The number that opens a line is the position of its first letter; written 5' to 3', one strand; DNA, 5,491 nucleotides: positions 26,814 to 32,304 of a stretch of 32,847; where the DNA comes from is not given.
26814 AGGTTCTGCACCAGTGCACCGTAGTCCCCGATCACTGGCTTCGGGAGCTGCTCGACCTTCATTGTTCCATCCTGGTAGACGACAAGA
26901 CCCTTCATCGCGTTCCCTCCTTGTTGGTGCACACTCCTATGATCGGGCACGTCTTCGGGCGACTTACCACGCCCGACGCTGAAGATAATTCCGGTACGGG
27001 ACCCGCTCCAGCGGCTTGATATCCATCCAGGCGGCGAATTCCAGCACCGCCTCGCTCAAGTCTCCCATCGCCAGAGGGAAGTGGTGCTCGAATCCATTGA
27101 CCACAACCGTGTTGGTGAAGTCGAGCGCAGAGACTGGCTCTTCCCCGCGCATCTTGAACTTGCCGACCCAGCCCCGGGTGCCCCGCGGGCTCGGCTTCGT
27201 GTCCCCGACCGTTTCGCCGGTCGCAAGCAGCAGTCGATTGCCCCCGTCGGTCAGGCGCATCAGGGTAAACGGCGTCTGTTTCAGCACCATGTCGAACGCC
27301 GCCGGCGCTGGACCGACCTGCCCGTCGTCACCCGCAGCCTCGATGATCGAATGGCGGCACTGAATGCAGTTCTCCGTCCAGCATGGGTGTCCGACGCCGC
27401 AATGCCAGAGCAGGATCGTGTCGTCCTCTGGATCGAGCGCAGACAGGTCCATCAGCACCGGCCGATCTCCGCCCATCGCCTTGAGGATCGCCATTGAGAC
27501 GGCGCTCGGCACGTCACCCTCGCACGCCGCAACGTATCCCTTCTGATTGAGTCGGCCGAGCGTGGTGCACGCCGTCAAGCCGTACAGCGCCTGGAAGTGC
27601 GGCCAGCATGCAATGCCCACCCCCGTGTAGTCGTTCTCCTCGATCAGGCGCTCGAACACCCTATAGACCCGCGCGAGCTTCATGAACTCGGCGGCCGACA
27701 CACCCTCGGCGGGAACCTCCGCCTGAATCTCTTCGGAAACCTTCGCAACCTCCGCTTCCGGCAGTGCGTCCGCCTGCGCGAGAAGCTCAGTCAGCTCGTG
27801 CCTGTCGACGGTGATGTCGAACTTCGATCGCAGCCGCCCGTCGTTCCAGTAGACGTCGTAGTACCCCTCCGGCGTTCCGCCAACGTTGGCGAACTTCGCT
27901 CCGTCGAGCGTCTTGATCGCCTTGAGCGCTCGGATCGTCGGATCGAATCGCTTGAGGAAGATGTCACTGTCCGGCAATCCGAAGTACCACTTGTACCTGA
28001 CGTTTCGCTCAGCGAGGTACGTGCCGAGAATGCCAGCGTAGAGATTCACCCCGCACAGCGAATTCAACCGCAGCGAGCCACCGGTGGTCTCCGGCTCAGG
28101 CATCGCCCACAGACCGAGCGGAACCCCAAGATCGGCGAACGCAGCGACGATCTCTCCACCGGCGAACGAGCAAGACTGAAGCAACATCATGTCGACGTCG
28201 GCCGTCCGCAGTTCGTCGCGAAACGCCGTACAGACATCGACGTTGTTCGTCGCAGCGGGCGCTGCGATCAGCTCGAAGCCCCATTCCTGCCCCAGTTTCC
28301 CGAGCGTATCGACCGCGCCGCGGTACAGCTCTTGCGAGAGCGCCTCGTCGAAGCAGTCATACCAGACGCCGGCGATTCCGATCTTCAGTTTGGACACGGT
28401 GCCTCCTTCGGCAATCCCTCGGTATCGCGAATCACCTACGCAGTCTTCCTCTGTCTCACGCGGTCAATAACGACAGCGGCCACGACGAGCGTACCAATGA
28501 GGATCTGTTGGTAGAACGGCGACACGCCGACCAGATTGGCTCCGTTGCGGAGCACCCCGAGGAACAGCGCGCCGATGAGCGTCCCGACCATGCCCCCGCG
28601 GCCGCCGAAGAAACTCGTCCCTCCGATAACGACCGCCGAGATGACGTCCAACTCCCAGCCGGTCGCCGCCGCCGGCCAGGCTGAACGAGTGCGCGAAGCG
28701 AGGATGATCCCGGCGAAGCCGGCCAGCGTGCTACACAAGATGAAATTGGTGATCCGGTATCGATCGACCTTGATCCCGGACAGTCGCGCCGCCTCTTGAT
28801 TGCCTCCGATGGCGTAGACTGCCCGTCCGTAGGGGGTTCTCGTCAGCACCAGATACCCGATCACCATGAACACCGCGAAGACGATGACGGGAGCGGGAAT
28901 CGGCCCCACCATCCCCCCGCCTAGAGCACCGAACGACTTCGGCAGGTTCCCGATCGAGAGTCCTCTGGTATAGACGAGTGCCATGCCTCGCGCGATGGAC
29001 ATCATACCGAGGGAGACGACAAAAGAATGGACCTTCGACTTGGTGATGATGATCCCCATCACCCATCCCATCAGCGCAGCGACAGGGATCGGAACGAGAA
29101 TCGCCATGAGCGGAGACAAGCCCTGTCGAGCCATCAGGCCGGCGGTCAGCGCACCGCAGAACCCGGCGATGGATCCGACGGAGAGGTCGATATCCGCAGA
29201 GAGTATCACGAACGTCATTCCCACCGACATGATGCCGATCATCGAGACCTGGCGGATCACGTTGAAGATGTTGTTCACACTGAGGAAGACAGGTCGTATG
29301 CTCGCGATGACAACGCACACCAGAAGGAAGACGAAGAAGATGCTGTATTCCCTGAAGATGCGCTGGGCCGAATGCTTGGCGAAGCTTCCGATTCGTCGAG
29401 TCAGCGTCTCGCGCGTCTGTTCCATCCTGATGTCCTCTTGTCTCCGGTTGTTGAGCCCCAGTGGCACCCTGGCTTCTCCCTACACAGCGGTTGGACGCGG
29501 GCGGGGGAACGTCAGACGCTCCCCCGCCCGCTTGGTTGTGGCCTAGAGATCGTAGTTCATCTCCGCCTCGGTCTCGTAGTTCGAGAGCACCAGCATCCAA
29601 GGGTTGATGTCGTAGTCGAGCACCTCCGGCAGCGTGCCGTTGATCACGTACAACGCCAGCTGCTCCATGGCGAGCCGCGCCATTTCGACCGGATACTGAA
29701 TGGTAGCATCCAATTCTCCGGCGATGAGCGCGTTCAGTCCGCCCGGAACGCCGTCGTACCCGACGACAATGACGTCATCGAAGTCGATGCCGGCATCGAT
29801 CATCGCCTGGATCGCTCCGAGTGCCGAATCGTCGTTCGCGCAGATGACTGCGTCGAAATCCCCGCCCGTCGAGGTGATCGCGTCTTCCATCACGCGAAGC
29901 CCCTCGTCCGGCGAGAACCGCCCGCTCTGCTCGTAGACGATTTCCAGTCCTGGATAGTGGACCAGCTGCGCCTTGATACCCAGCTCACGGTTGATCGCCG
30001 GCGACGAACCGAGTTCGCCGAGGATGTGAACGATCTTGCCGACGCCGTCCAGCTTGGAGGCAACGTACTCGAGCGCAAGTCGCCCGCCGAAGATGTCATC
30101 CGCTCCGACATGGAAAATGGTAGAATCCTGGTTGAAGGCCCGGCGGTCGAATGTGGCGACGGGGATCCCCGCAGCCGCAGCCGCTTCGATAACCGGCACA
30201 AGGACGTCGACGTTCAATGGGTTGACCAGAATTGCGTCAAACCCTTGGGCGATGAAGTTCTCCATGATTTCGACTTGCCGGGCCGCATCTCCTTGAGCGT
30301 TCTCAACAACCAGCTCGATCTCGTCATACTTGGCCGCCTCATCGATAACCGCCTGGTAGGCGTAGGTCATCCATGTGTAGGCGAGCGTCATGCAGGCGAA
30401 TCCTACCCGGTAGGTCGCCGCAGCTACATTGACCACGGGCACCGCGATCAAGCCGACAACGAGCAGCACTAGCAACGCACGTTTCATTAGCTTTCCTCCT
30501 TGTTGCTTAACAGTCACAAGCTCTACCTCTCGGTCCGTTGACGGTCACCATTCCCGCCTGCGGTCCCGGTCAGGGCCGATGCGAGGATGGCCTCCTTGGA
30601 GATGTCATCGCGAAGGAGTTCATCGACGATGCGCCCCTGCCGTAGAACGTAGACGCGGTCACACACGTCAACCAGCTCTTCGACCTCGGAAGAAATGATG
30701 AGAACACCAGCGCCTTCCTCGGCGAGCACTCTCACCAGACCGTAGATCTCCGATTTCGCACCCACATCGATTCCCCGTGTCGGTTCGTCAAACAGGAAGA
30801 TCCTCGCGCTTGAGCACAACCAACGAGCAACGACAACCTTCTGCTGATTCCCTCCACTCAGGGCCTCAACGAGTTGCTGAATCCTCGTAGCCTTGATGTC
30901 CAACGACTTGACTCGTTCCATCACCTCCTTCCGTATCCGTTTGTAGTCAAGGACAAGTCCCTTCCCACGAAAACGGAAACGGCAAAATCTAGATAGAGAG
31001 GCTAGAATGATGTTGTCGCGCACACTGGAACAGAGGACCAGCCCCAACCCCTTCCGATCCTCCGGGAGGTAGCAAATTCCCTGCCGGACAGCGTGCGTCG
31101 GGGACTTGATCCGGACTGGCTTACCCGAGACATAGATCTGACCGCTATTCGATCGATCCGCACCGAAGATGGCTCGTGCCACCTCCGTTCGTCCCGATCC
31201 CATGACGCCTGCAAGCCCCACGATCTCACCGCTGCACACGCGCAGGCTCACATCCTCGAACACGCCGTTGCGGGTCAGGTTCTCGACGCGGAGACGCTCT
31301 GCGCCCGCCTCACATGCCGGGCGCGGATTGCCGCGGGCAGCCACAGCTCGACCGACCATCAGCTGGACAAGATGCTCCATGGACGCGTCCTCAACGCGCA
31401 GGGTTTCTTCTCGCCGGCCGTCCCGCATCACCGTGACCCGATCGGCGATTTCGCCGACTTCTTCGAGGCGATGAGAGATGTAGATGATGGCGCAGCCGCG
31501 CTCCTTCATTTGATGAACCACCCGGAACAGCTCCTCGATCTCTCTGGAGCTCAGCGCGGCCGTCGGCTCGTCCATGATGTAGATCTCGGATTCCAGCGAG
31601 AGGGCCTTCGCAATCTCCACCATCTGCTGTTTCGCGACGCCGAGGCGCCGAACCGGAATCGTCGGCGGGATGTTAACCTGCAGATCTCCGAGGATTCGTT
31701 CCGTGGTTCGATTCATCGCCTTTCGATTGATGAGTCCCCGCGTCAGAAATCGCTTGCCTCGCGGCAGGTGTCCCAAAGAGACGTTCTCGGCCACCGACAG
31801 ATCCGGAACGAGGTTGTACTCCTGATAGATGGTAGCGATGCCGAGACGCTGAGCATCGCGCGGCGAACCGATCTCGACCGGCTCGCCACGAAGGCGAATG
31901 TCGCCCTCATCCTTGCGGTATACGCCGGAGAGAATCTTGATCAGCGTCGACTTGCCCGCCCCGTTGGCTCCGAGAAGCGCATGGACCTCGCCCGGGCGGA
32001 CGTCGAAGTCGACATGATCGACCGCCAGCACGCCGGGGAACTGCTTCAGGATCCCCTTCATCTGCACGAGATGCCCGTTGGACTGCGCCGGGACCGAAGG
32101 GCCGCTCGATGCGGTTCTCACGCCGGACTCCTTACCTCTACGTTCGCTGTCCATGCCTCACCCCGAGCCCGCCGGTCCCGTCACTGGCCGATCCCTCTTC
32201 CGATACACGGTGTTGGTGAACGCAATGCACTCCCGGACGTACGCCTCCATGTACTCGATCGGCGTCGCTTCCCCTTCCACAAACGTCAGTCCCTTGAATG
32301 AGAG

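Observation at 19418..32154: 14-gene minus-strand operon with an unfamiliar enzyme combination: candidate undescribed sugar/polyol catabolic pathway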

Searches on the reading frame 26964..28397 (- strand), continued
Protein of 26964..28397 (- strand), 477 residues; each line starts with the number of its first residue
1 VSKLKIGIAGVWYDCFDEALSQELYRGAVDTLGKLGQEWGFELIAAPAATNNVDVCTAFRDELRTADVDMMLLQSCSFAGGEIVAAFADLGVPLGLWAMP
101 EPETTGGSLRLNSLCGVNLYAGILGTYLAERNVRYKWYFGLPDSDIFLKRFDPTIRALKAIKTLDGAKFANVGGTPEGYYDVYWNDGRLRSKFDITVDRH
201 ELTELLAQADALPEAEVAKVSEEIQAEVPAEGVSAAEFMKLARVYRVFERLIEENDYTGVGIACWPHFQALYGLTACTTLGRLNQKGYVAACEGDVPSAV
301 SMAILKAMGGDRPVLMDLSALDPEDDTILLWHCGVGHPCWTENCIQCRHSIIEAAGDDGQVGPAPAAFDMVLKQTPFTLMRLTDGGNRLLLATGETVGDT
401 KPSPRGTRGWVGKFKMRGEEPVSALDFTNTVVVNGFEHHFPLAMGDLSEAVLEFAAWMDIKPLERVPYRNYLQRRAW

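Call 74: fold_search(model_id=the predicted structure, library=pdb)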
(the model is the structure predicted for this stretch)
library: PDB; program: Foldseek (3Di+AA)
matches with E <= 10: 1739; with E <= 0.001: 63
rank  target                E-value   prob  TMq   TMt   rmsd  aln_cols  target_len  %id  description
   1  7chl_F                7.0e-26  1.00  0.80  0.78   4.0       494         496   18  Crystal structure of hybrid Arabinose isomerase AI-10 (released 2021-10-20)
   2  4f2d_A                3.3e-25  1.00  0.79  0.76   4.0       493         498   15  Crystal Structure of Escherichia coli L-arabinose Isomerase (ECAI) complexed with Ribitol (released 2012-05-30)
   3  7chl_A                5.6e-25  1.00  0.80  0.77   4.0       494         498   18  Crystal structure of hybrid Arabinose isomerase AI-10 (released 2021-10-20)
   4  7cxo_B                6.7e-25  1.00  0.80  0.77   4.0       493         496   17  Crystal structure of Arabinose isomerase from hybrid AI10 (released 2021-09-08)
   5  7chl_B                7.5e-25  1.00  0.78  0.76   4.3       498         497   17  Crystal structure of hybrid Arabinose isomerase AI-10 (released 2021-10-20)
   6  7cxo_A                8.5e-25  1.00  0.79  0.77   3.9       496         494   18  Crystal structure of Arabinose isomerase from hybrid AI10 (released 2021-09-08)
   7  4r1q_B                2.0e-24  1.00  0.79  0.77   4.0       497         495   16  Crystal Structure of Thermophilic Geobacillus kaustophilus L-Arabinose isomerase in complex with L-arabitol (released 2015-08-12)
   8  7ch3_B                2.1e-24  1.00  0.78  0.75   4.1       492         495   14  Crystal structure of Arabinose isomerase from hyper thermophilic bacterium Thermotoga maritima (TMAI) triple mutant (K (released 2021-10-20)
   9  4r1p_F                3.2e-24  1.00  0.78  0.76   4.1       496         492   16  Crystal Structure of Thermophilic Geobacillus kaustophilus L-Arabinose isomerase with Mn2+ (released 2015-08-12)
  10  2ajt_A                3.8e-24  1.00  0.79  0.76   3.8       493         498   16  Crystal structure of L-Arabinose Isomerase from E.coli (released 2005-08-16)
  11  7cyy_B                5.7e-24  1.00  0.77  0.75   4.2       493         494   16  Crystal structure of Arabinose isomerase from hybrid AI8 with Adonitol (released 2021-09-08)
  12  4r1o_E                5.7e-24  1.00  0.78  0.75   4.7       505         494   15  Crystal Structure of Thermophilic Geobacillus kaustophilus L-Arabinose isomerase (released 2015-08-12)
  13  4r1o_B                6.1e-24  1.00  0.78  0.75   4.4       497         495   16  Crystal Structure of Thermophilic Geobacillus kaustophilus L-Arabinose isomerase (released 2015-08-12)
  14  7cyy_F                7.2e-24  1.00  0.79  0.77   4.2       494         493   15  Crystal structure of Arabinose isomerase from hybrid AI8 with Adonitol (released 2021-09-08)
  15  7cxo_C                7.7e-24  1.00  0.79  0.77   4.0       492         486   18  Crystal structure of Arabinose isomerase from hybrid AI10 (released 2021-09-08)
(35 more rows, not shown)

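Call 77: search_protein_families(library=pfam, max_evalue=1, proteins=[L004:9599-10153:+, L001:19918-20496:-])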
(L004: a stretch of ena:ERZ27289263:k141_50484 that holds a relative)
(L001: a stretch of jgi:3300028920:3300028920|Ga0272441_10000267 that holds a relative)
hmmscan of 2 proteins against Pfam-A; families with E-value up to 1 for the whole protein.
L004:9599-10153:+ (184 aa): 0 families

L001:19918-20496:- (192 aa): 0 families

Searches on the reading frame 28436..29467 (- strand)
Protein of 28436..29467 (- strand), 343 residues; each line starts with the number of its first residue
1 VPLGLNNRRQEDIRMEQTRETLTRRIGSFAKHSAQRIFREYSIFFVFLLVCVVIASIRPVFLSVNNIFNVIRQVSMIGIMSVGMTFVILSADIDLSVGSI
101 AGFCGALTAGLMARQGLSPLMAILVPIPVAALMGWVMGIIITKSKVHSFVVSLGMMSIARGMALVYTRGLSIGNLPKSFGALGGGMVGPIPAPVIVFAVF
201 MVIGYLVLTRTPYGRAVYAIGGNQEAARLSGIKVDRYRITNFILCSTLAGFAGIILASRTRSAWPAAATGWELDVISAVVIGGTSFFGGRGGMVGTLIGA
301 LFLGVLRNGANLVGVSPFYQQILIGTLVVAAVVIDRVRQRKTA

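Call 4: search_protein_families(library=pfam, proteins=[window:28436-29467:-])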
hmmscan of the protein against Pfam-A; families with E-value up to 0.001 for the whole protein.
window:28436-29467:- (343 aa): 1 family
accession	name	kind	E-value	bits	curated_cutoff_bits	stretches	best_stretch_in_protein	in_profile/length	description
PF02653.21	BPD_transp_2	-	1.9e-45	155.5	26.8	1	66-331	1-268/269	Branched-chain amino acid transport system / permease component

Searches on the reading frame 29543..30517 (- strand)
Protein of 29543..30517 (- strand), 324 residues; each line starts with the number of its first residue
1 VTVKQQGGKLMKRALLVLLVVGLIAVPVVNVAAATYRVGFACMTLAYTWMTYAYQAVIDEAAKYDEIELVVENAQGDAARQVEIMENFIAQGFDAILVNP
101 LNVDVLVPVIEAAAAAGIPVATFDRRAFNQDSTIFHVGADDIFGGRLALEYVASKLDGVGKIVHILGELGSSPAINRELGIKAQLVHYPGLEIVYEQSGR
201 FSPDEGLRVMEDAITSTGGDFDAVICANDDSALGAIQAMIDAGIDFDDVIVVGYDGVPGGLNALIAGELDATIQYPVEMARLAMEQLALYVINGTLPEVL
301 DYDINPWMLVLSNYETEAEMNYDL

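Call 4: search_protein_families(library=pfam, proteins=[window:29543-30517:-])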
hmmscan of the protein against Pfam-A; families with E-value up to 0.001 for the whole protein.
window:29543-30517:- (324 aa): 4 families
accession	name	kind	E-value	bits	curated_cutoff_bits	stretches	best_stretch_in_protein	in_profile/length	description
PF13407.12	Peripla_BP_4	-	1.6e-53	182.4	35.1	1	39-291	2-254/258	Periplasmic binding protein domain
PF13377.12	Peripla_BP_3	-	6.7e-07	30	26.5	1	162-288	12-142/167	Periplasmic binding protein-like domain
PF00532.27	Peripla_BP_1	-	1.9e-06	28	22.2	1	56-258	21-221/281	Periplasmic binding proteins and sugar binding domain of LacI family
PF13458.12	Peripla_BP_6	-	2.3e-06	27.9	31.7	1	53-265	24-236/343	Periplasmic binding protein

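Call 24: search_solved_structures(query=window:29543-30487:-, max_evalue=1e-10)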
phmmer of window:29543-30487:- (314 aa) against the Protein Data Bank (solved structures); distinct sequences matched with E-value up to 1e-10: 55.
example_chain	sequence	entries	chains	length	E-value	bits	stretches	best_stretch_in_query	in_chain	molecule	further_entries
4yo7_A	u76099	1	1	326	1.5e-40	142.7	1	38-289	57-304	Sugar ABC transporter (Sugar-binding protein)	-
2ioy_A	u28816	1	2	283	2e-39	139.1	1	48-291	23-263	Periplasmic sugar-binding protein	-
4rs3_A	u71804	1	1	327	1.2e-33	120.1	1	27-262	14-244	ABC transporter, carbohydrate uptake transporter-2 (CUT2) family, periplasmic sugar-bindin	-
5hko_A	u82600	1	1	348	1.6e-33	119.7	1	27-262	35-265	ABC transporter, carbohydrate uptake transporter-2 (CUT2) family, periplasmic sugar-bindin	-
2vk2_A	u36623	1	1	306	5.1e-33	118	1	27-292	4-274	ABC TRANSPORTER PERIPLASMIC-BINDING PROTEIN YTFQ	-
4rsm_A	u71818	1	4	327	7.9e-33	117.4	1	25-262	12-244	Periplasmic binding protein/LacI transcriptional regulator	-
5ocp_A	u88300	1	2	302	5.8e-32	114.5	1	28-280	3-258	Periplasmic binding protein/LacI transcriptional regulator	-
7e7m_A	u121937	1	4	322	7.3e-32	114.2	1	28-283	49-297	D-ribose ABC transporter substrate-binding protein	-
4rxm_A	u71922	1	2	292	1.8e-30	109.7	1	44-303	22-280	Possible sugar ABC superfamily ATP binding cassette transporter, binding protein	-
2gx6_A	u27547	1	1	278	4.2e-30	108.5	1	57-275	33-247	D-ribose-binding periplasmic protein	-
4irx_A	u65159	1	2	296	5.2e-30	108.1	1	45-286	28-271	Sugar ABC transporter, periplasmic sugar-binding protein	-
1dbp_A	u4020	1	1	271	1.2e-29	107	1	57-274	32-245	D-RIBOSE-BINDING PROTEIN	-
1urp_A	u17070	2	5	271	1.2e-29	106.9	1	57-274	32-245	D-RIBOSE-BINDING PROTEIN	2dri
1ba2_A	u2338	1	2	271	1.3e-29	106.9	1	57-274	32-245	D-RIBOSE-BINDING PROTEIN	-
1drk_A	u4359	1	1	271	3.5e-29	105.4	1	57-274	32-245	D-RIBOSE-BINDING PROTEIN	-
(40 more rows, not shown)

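Call 66: search_protein_families(library=ncbifam, max_evalue=0.00001, proteins=[window:29543-30487:-])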
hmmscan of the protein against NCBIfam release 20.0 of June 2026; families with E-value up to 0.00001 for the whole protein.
window:29543-30487:- (314 aa): 16 families
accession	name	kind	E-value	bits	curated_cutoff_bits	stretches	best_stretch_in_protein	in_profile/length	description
NF041827.1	YtfQ_transport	equivalog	1.3e-45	155.8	510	1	9-289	8-294/320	galactofuranose ABC transporter, galactofuranose-binding protein YtfQ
NF007936.0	PRK10653.1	equivalog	8.7e-37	127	337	1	5-275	6-271/295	ribose ABC transporter substrate-binding protein RbsB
TIGR02634.1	xylF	equivalog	1.2e-21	77.7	389.55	1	45-280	17-253/302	D-xylose ABC transporter substrate-binding protein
NF007254.0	PRK09701.1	equivalog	2.8e-20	72.7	335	1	9-274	11-280/311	D-allose transporter substrate-binding protein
NF007680.0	PRK10355.1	equivalog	7e-20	71.5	504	1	5-279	5-279/331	D-xylose ABC transporter substrate-binding protein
NF007743.0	PRK10423.1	equivalog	4.5e-15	55.6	531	1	58-279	91-306/330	ribose operon transcriptional repressor RbsR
NF011937.0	PRK15408.1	equivalog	4.2e-13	48.9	384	1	22-245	24-246/340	autoinducer 2 ABC transporter substrate-binding protein LsrB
NF007075.0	PRK09526.1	subfamily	4.3e-12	45.6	340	1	25-246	63-277/358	LacI family DNA-binding transcriptional regulator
NF011924.1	PRK15395.1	equivalog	7.7e-11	41.6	420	1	2-130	2-134/329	galactose/glucose ABC transporter substrate-binding protein MglB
NF040907.2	ChvE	equivalog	9.4e-11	41.5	460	1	58-147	30-119/324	multiple monosaccharide ABC transporter substrate-binding protein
NF047341.1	lactose_RbsR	equivalog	2.3e-10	40.3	382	1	45-275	81-300/331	ribose utilization transcriptional repressor RbsR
TIGR02637.1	RhaS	equivalog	3.5e-10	39.6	342.25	1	51-156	23-129/302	rhamnose ABC transporter substrate-binding protein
NF007979.0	PRK10703.1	equivalog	4.1e-09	36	501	1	56-247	89-277/341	HTH-type transcriptional repressor PurR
TIGR01481.1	ccpA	equivalog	4.3e-07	29.6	442.35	1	47-247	81-275/330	catabolite control protein A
NF052284.1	rhzpin_SBP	equivalog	1.1e-06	28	420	1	48-263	23-236/289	rhizopine catabolism ABC transporter substrate-binding protein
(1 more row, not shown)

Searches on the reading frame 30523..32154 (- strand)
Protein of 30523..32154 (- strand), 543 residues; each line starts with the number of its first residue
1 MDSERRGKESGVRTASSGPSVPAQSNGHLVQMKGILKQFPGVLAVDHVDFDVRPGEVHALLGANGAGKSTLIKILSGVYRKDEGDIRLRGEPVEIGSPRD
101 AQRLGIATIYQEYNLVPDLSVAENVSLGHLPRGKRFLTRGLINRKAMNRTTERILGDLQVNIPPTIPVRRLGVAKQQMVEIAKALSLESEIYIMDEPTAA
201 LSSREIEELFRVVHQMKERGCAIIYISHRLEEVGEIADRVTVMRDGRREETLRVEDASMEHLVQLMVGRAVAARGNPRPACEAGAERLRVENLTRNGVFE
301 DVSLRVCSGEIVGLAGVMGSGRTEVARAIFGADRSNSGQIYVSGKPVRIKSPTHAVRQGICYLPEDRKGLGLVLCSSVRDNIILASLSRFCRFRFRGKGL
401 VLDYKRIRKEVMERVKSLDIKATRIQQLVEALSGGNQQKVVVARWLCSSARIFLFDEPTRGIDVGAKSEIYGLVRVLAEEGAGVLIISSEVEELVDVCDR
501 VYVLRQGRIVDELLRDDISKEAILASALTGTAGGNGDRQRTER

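Call 4: search_protein_families(library=pfam, proteins=[window:30523-32154:-])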
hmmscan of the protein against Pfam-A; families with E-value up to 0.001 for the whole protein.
window:30523-32154:- (543 aa): 4 families
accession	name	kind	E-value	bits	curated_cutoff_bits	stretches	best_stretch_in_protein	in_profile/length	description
PF00005.33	ABC_tran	-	1.8e-52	178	25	2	46-199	2-137/137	ABC transporter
PF13304.12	AAA_21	-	1.7e-10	41.9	27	1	57-78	1-22/304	AAA domain, putative AbiEii toxin, Type IV TA system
PF02463.25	SMC_N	-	7.1e-06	26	40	0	190-241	160-210/220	RecF/RecN/SMC N terminal domain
PF13191.12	AAA_16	-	0.00037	21.5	32.6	0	305-359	18-72/167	AAA ATPase domain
